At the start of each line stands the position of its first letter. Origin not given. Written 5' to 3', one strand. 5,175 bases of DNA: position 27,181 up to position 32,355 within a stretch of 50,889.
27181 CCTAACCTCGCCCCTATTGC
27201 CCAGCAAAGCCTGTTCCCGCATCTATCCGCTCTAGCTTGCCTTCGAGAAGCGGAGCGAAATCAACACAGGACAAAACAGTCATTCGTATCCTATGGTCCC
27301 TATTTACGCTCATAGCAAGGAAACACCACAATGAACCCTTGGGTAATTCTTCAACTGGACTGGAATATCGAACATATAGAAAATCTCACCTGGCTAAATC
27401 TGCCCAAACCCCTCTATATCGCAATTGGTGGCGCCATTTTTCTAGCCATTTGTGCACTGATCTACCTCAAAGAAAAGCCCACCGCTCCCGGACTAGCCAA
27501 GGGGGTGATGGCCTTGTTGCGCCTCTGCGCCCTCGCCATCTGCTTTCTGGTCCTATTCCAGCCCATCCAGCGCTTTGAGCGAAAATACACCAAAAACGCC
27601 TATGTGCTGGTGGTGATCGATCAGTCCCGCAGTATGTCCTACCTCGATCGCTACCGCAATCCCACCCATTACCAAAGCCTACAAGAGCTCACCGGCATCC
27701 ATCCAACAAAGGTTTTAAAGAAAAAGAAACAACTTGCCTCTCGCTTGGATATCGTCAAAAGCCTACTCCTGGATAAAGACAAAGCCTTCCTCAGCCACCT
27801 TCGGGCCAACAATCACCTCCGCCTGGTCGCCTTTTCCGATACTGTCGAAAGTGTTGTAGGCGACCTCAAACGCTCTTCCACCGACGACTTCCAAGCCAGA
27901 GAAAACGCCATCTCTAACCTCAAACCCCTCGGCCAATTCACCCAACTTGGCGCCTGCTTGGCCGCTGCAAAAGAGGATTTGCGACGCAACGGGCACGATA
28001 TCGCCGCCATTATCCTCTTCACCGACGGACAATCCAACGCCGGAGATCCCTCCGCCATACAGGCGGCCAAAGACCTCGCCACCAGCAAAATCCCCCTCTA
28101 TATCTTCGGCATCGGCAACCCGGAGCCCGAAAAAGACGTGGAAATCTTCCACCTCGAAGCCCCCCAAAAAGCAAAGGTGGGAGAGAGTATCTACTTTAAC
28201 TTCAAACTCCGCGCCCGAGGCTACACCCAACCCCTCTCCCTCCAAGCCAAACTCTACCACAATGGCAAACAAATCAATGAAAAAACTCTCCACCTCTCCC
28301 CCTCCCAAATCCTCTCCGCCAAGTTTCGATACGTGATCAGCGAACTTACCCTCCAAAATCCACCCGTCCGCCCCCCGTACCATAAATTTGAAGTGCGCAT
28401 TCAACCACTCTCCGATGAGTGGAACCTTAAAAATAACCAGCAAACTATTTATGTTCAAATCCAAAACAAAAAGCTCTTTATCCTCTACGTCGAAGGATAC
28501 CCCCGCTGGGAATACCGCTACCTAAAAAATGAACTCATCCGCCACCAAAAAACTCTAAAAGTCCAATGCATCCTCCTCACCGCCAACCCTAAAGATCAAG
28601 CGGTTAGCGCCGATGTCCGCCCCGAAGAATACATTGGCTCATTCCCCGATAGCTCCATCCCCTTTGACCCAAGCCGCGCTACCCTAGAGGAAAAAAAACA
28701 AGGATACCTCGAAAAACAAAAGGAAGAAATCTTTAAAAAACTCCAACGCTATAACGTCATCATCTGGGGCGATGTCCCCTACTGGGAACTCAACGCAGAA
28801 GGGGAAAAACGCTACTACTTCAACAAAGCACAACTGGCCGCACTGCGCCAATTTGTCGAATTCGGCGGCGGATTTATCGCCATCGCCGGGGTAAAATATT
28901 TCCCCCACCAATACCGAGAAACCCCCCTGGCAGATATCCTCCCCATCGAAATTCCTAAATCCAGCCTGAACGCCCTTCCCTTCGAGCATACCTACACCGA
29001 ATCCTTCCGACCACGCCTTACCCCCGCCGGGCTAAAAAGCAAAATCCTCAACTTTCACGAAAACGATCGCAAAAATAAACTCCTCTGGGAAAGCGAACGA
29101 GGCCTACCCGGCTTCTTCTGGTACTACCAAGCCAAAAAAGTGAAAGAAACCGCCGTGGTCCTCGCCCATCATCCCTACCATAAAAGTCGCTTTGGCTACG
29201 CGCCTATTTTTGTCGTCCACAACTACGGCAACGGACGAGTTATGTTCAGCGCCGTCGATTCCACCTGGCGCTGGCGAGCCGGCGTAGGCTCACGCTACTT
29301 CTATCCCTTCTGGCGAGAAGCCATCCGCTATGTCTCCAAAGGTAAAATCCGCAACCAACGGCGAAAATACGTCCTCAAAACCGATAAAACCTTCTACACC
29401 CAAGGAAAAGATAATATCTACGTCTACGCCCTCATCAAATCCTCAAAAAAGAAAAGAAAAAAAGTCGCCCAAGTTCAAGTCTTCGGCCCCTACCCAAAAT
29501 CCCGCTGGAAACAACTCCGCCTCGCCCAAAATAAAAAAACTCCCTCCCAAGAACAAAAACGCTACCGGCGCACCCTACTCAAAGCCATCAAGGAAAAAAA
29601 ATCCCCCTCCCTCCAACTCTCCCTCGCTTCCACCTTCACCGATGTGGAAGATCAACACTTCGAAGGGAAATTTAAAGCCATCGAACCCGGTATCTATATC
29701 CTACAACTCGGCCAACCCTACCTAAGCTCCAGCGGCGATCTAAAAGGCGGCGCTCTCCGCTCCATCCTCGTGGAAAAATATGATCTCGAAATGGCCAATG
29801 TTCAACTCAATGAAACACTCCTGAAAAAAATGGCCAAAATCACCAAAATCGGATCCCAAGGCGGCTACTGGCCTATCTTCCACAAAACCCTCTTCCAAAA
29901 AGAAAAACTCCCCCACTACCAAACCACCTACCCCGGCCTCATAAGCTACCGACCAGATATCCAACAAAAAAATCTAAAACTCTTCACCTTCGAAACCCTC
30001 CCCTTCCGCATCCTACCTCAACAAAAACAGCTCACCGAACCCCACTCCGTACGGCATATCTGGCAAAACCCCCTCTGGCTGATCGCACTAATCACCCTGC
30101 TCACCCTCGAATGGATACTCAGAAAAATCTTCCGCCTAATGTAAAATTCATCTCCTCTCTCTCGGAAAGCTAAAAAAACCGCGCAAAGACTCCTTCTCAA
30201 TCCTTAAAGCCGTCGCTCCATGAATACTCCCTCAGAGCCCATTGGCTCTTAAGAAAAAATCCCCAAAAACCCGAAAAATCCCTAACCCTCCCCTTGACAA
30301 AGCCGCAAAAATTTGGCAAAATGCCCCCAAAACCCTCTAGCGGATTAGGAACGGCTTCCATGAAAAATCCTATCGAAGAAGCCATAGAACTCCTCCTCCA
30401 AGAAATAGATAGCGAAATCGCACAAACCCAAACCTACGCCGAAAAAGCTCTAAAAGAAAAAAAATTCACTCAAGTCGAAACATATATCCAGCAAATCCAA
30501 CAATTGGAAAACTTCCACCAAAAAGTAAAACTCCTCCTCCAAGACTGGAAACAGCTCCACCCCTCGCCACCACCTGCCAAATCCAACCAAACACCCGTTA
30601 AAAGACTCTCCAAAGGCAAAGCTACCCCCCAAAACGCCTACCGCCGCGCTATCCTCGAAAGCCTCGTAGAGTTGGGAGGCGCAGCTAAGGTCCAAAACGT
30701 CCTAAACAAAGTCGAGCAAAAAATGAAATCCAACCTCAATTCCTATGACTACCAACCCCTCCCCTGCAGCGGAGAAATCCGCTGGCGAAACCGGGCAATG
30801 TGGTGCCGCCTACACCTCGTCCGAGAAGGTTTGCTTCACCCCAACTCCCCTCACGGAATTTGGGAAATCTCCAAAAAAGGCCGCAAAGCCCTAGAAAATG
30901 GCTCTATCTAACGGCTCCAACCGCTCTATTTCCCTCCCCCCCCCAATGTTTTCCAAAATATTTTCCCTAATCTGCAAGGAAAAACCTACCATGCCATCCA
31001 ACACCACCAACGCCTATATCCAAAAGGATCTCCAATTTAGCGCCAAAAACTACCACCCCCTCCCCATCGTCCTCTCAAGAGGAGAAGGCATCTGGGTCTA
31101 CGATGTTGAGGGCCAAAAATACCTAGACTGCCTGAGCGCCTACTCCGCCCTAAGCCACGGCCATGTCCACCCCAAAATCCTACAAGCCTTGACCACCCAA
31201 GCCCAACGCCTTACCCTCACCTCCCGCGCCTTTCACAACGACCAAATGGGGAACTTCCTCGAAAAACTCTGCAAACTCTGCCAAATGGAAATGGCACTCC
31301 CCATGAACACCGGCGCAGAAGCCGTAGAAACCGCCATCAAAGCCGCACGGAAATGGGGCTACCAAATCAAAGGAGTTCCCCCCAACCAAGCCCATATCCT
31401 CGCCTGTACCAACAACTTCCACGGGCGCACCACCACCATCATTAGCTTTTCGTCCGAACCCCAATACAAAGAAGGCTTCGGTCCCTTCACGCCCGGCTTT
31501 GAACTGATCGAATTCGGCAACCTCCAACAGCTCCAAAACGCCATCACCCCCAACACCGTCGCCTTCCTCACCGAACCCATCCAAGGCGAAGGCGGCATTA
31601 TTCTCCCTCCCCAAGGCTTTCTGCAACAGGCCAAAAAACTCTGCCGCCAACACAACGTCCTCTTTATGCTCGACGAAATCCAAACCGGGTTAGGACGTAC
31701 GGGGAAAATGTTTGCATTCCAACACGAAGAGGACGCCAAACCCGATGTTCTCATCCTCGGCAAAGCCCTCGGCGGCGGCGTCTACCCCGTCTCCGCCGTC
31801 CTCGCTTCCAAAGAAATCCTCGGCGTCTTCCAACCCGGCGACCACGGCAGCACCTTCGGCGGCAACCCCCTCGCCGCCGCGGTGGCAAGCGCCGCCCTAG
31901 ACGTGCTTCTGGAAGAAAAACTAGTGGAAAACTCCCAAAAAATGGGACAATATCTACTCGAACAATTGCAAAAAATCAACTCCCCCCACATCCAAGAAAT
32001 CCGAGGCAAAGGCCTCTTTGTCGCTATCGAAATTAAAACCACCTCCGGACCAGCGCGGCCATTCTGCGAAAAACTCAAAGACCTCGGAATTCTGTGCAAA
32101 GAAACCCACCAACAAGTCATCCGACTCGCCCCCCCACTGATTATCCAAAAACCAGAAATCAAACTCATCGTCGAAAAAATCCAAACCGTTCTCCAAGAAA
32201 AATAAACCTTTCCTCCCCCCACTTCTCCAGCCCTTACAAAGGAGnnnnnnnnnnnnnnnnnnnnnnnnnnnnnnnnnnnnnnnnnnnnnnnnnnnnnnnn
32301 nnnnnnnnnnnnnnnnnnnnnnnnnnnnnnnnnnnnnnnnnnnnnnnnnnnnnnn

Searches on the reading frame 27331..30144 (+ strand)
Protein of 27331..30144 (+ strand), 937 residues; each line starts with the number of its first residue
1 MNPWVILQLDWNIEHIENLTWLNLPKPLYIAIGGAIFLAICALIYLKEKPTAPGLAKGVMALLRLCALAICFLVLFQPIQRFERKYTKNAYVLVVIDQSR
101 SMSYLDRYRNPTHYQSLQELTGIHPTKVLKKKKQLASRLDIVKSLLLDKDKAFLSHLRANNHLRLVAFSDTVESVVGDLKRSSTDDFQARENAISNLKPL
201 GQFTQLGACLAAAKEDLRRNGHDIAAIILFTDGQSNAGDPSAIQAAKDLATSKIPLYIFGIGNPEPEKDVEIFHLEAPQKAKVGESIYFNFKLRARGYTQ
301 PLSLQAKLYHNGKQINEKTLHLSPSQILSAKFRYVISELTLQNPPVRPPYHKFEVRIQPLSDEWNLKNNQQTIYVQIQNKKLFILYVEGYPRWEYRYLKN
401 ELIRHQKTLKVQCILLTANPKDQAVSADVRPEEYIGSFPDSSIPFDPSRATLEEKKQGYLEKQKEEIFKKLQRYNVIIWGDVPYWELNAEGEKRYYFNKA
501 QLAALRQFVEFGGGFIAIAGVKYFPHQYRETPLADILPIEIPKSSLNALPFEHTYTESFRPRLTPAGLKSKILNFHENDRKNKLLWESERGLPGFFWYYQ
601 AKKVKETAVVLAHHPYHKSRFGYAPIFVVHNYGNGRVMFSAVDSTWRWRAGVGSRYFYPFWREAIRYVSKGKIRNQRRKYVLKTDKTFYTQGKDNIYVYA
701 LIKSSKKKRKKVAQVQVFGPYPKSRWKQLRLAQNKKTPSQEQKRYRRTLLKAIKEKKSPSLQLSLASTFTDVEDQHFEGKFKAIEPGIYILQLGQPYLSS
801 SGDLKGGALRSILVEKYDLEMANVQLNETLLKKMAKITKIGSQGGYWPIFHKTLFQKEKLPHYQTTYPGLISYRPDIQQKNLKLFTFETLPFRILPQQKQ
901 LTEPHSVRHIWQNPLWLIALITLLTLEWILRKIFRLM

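Call 8: search_protein_families(library=pfam, proteins=[window:27331-30144:+], max_evalue=0.001)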
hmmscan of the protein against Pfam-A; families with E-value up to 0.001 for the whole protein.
window:27331-30144:+ (937 aa): 3 families
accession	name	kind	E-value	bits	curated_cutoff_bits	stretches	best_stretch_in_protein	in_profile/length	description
PF00092.34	VWA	-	3.6e-09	37.5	23.8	1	157-273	34-150/174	von Willebrand factor type A domain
PF13519.12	VWA_2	-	4.7e-08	34.1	27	1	92-234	1-107/107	von Willebrand factor type A domain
PF05762.20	VWA_CoxE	-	0.00014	21.8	26.4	0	161-276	89-199/222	VWA domain containing CoxE-like protein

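Call 60: search_protein_families(library=padloc, proteins=[window:27331-30144:+], max_evalue=0.01)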
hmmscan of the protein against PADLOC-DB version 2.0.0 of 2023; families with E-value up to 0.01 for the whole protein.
window:27331-30144:+ (937 aa): 0 families

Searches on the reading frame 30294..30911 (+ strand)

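Call 8: search_protein_families(library=pfam, proteins=[window:30294-30911:+], max_evalue=0.001)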
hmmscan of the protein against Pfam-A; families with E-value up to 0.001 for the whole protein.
window:30294-30911:+ (205 aa): 1 family
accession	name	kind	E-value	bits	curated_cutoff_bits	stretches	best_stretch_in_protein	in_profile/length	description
PF14338.12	Mrr_N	-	8.4e-15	55.1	29.5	1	116-201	4-86/87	Mrr N-terminal domain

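Call 14: search_protein_families(library=padloc, proteins=[window:30294-30911:+], max_evalue=0.1)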
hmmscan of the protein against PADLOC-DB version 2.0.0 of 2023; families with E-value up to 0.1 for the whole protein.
window:30294-30911:+ (205 aa): 1 family
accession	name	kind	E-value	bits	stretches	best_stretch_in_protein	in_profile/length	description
PDLC03657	mREase_IV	-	0.028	11.8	0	158-200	49-92/317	Type IV methyl-directed restriction enzyme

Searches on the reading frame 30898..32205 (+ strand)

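Call 8: search_protein_families(library=pfam, proteins=[window:30898-32205:+], max_evalue=0.001)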
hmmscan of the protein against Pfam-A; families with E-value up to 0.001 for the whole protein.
window:30898-32205:+ (435 aa): 2 families
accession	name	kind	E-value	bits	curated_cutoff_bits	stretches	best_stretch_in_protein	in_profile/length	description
PF00202.27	Aminotran_3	-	9.6e-130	433.3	30.5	1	48-432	2-403/403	Aminotransferase class-III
PF00155.27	Aminotran_1_2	-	8.3e-05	22.4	19.7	1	233-378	160-309/361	Aminotransferase class I and II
